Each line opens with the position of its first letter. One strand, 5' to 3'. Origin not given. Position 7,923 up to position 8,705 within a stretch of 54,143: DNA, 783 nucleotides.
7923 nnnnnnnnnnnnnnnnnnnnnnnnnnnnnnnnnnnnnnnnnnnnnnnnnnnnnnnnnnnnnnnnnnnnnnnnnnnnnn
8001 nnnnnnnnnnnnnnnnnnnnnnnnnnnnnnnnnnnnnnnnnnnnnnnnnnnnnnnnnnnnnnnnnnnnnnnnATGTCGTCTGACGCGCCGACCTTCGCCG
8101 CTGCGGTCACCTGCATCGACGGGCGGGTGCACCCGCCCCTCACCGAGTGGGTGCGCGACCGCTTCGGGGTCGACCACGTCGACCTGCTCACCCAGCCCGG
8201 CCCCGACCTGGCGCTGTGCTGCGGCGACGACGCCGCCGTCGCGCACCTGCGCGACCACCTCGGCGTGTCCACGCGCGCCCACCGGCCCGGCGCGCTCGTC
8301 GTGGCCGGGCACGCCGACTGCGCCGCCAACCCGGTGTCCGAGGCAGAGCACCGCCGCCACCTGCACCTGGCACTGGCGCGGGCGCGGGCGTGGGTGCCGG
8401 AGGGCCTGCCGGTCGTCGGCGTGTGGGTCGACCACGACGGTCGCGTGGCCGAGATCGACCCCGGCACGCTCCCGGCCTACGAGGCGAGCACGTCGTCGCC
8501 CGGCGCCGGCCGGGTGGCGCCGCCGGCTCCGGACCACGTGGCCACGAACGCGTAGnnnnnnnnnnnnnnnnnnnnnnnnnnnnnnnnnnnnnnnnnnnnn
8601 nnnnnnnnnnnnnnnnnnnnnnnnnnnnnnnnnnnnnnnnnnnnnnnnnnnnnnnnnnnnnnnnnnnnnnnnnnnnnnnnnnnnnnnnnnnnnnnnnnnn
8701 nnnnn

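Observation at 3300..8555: CstR-like persulfide-sensing cluster extended by thioredoxin, a SulP permease and a beta-CA-like protein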

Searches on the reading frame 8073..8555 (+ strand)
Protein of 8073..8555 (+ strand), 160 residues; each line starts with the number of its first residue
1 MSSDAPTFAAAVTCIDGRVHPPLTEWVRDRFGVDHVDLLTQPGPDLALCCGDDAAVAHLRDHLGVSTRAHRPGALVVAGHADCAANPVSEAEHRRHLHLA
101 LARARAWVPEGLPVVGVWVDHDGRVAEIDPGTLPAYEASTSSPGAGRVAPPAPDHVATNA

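Call 3: search_protein_families(library=pfam, proteins=[window:8073-8555:+], max_evalue=0.01)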
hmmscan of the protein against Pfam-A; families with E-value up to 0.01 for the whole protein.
window:8073-8555:+ (160 aa): 1 family
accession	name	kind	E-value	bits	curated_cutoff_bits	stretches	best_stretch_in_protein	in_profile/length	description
PF20393.3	Pro_CA_2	-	1.3e-33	116.3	30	1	7-128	4-124/125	Putative carbonic anhydrase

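Call 4: search_protein_families(library=ncbifam, proteins=[window:8073-8555:+], max_evalue=0.01)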
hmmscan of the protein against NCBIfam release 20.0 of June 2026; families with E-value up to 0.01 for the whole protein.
window:8073-8555:+ (160 aa): 0 families

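Call 17: find_related_loci(query=window:8073-8555:+, collection=genome_contigs, flank=10000)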
Query window:8073-8555:+ (160 aa) in genome_contigs; peptide patterns used: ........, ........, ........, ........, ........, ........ (x = any residue, [..] = any of these).
600 stretches matched a pattern, but none encodes a relative of the query by tblastn (E <= 1e-3).

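Call 34: search_solved_structures(query=window:8073-8555:+, max_evalue=10, show_alignments=3)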
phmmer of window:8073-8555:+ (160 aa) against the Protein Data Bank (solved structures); distinct sequences matched with E-value up to 10: 3.
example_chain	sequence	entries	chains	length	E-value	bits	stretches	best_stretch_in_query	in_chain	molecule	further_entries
3q3c_A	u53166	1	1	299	0.2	14.7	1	107-148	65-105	Probable 3-hydroxyisobutyrate dehydrogenase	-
3obb_A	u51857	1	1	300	0.2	14.7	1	107-148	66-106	Probable 3-hydroxyisobutyrate dehydrogenase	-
3las_A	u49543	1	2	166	0.38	13.7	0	63-101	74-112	Putative carbonic anhydrase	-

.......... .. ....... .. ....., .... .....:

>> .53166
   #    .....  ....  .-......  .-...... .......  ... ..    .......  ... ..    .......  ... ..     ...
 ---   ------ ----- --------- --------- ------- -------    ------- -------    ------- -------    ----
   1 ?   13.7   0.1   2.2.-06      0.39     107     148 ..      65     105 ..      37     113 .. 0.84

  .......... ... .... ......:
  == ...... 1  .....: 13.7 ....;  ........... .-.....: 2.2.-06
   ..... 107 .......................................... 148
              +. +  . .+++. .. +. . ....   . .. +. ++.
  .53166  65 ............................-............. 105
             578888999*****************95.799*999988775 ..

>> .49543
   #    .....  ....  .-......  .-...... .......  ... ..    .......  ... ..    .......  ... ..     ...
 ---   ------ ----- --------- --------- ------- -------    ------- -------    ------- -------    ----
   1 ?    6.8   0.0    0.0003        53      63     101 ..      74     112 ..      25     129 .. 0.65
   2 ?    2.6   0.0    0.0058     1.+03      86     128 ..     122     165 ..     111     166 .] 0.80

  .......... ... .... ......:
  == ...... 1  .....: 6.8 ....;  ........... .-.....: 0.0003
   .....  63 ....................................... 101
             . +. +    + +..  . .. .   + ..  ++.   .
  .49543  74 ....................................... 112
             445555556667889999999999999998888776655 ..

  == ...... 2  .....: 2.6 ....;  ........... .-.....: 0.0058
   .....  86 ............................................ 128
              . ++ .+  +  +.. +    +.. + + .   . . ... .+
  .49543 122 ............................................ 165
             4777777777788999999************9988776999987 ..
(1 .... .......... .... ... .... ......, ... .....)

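Call 35: find_homologous_proteins(query=window:8073-8555:+, max_evalue=0.001)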
Query window:8073-8555:+ (160 aa): 26 proteins with E <= 0.001 among 453 candidates.
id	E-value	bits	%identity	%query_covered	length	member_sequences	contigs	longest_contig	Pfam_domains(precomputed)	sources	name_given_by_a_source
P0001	1.6e-89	316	93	100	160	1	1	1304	PF20393.4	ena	-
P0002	3.1e-89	315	89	100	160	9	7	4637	PF20393.4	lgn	-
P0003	1.1e-86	307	88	100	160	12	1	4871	PF20393.4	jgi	jgi:hypothetical protein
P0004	6.3e-68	246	86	81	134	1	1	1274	PF20393.4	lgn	-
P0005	2.9e-64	234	76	91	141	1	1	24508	PF20393.4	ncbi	ncbi:MAG TPA: carbonic anhydrase [Acidimicrobiales bacterium]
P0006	1.0e-59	219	77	80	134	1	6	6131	PF20393.4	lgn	-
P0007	5.0e-58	214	68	91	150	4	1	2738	PF20393.4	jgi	jgi:hypothetical protein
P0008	8.0e-58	213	66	95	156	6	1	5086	PF20393.4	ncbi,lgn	-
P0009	8.0e-58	213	66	92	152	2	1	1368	PF20393.4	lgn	-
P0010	2.0e-57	212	67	89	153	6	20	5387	PF20393.4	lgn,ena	-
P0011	3.1e-57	211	65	93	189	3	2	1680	PF20393.4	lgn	-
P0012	2.2e-53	198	72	80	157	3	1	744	PF20393.4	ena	-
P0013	2.3e-53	198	70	81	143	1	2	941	PF20393.4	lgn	-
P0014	9.3e-52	193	67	80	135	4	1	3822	PF20393.4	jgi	jgi:hypothetical protein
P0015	2.3e-51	192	63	89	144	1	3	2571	PF20393.4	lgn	-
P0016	1.9e-47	179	65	80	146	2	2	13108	PF20393.4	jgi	jgi:hypothetical protein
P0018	4.2e-36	142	61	74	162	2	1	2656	PF20393.4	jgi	jgi:hypothetical protein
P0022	6.9e-31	125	54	77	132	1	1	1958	PF20393.4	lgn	-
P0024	8.9e-24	102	43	72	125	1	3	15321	PF20393.4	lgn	-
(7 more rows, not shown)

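Call 36: find_encoding_contigs(protein=P0005, flank=10000, max_places=2)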
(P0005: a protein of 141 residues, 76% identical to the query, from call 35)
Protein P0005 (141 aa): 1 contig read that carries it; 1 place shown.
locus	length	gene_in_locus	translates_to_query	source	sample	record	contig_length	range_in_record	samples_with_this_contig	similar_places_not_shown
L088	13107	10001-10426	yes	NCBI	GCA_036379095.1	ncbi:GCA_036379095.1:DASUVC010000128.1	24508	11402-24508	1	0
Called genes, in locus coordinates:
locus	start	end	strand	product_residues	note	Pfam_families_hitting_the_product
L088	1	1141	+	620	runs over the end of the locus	PF00501:AMP-binding, PF23562:AMP-binding_C_3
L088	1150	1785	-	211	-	-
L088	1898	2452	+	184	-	-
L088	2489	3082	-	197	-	PF03780:Asp23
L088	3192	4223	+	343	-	PF00248:Aldo_ket_red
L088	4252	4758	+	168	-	-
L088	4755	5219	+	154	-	PF12802:MarR_2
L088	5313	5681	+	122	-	PF00085:Thioredoxin, PF13098:Thioredoxin_2 (weak)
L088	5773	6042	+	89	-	PF02583:Trns_repr_metal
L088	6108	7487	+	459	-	PF00753:Lactamase_B, PF00581:Rhodanese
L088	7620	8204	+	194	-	PF00581:Rhodanese, PF11127:YgaP-like_TM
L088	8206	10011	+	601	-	PF00916:Sulfate_transp, PF01740:STAS, PF13466:STAS_2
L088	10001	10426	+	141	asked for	PF20393:Pro_CA_2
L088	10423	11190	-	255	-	PF00392:GntR, PF07702:UTRA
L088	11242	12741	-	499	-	-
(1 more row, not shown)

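Call 37: find_encoding_contigs(protein=P0016, flank=10000, max_places=2)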
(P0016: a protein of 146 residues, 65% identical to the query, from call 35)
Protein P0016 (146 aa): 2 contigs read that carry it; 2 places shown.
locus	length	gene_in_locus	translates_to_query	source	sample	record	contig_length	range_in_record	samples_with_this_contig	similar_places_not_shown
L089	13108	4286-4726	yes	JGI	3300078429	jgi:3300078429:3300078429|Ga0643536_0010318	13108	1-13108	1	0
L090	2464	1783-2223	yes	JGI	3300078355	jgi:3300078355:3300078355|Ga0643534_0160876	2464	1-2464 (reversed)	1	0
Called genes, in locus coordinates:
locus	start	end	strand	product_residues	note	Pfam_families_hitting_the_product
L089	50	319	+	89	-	PF02583:Trns_repr_metal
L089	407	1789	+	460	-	PF00753:Lactamase_B, PF00581:Rhodanese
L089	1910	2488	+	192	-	PF00581:Rhodanese, PF11127:YgaP-like_TM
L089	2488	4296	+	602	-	PF00916:Sulfate_transp, PF01740:STAS, PF13466:STAS_2 (weak)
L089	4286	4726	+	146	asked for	PF20393:Pro_CA_2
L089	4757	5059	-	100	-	-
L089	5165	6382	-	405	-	PF00486:Trans_reg_C, PF00561:Abhydrolase_1, PF12146:Hydrolase_4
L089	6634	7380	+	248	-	PF03591:AzlC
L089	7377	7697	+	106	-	PF05437:AzlD (weak)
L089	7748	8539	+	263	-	PF02585:PIG-L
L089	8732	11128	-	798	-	PF00486:Trans_reg_C, PF13401:AAA_22 (faint), PF13424:TPR_12 (faint), PF25872:HTH_77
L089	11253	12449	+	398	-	PF01266:DAO (faint), PF01494:FAD_binding_3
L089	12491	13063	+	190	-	PF02566:OsmC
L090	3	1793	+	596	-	?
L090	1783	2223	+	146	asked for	PF20393:Pro_CA_2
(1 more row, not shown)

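Call 38: find_encoding_contigs(protein=P0024, flank=10000, max_places=2)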
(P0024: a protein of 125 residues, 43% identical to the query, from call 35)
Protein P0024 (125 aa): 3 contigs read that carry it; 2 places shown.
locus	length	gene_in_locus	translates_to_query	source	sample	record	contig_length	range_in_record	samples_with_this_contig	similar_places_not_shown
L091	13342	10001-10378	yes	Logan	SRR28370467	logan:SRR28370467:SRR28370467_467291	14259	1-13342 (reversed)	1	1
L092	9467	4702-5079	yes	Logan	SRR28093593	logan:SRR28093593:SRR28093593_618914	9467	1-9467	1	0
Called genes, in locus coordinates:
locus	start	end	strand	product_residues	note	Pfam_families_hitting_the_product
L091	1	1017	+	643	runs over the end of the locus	?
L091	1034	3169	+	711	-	PF01074:Glyco_hydro_38N, PF03065:Glyco_hydro_57, PF09094:AmyA-A_glucT_m, PF09095:AmyA-gluTrfs_C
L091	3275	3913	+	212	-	PF16258:DUF4912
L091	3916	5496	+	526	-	PF03065:Glyco_hydro_57, PF09210:BE_C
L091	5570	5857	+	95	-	PF11154:DUF2934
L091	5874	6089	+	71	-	-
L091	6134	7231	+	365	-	PF00483:NTP_transferase, PF24894:Hexapep_GlmU (weak), PF25087:GMPPB_C (faint), PF25247:LbH_GLGC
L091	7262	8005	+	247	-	-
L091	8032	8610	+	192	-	PF02525:Flavodoxin_2, PF03358:FMN_red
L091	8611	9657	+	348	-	PF03773:ArsP_1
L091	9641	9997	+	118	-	PF03692:CxxCxxCC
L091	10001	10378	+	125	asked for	PF20393:Pro_CA_2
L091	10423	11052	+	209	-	PF03692:CxxCxxCC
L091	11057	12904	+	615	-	PF00324:AA_permease, PF03845:Spore_permease, PF13520:AA_permease_2, PF00359:PTS_EIIA_2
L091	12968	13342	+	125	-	?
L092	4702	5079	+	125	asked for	PF20393:Pro_CA_2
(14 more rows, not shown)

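Call 88: find_encoding_contigs(protein=P0008, flank=6000, max_places=2)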
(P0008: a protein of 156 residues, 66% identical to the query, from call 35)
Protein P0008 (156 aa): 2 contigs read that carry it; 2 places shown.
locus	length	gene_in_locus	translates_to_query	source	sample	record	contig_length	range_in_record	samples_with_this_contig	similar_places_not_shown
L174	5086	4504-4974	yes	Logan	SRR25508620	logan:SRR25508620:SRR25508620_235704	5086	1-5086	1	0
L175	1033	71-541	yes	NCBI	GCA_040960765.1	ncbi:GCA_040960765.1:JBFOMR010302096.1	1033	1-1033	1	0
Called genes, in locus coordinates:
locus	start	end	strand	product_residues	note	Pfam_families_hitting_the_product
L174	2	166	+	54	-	?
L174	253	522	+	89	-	PF02583:Trns_repr_metal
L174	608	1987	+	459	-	PF00753:Lactamase_B, PF00581:Rhodanese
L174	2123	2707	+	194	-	PF00581:Rhodanese, PF11127:YgaP-like_TM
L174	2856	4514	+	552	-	PF00916:Sulfate_transp, PF01740:STAS, PF13466:STAS_2 (weak)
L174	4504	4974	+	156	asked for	PF20393:Pro_CA_2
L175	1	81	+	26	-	?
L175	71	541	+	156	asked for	PF20393:Pro_CA_2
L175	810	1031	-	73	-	?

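Call 89: find_encoding_contigs(protein=P0010, flank=6000, max_places=2)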
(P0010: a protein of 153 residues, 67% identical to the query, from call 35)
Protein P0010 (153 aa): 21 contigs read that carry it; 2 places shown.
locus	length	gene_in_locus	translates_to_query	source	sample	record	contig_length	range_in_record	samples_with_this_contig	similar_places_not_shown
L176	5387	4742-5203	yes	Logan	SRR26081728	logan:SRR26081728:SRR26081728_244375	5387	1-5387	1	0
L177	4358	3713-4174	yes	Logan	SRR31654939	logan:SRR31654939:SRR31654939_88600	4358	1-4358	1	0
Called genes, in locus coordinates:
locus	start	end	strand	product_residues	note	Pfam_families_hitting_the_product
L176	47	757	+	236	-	PF00574:CLP_protease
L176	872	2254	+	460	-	PF00753:Lactamase_B, PF00581:Rhodanese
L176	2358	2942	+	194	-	PF00581:Rhodanese, PF11127:YgaP-like_TM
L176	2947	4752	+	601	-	PF00916:Sulfate_transp, PF01740:STAS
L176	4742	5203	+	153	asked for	PF20393:Pro_CA_2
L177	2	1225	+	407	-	?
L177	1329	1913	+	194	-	PF00581:Rhodanese, PF11127:YgaP-like_TM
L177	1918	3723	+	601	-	PF00916:Sulfate_transp, PF01740:STAS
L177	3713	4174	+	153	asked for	PF20393:Pro_CA_2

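Call 90: find_encoding_contigs(protein=P0018, flank=6000, max_places=2)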
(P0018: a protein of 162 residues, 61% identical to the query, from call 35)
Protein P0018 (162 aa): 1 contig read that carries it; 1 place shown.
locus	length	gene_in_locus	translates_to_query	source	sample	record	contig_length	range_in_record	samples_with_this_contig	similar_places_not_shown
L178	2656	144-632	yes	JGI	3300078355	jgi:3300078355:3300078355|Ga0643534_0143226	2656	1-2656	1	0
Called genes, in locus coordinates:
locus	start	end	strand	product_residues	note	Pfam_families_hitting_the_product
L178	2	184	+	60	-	?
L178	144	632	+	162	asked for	PF20393:Pro_CA_2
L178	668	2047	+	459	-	PF00753:Lactamase_B, PF00581:Rhodanese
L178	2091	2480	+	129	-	PF03625:DUF302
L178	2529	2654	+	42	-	?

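Call 91: find_encoding_contigs(protein=P0022, flank=6000, max_places=2)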
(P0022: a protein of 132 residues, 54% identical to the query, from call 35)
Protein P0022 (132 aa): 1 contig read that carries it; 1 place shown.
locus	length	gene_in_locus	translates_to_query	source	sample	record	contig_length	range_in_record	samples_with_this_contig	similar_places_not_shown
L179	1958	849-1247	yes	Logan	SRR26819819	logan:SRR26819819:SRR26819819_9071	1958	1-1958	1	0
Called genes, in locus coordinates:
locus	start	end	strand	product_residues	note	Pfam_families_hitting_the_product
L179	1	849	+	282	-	?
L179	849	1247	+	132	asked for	PF20393:Pro_CA_2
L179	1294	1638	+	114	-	PF00581:Rhodanese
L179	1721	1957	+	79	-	?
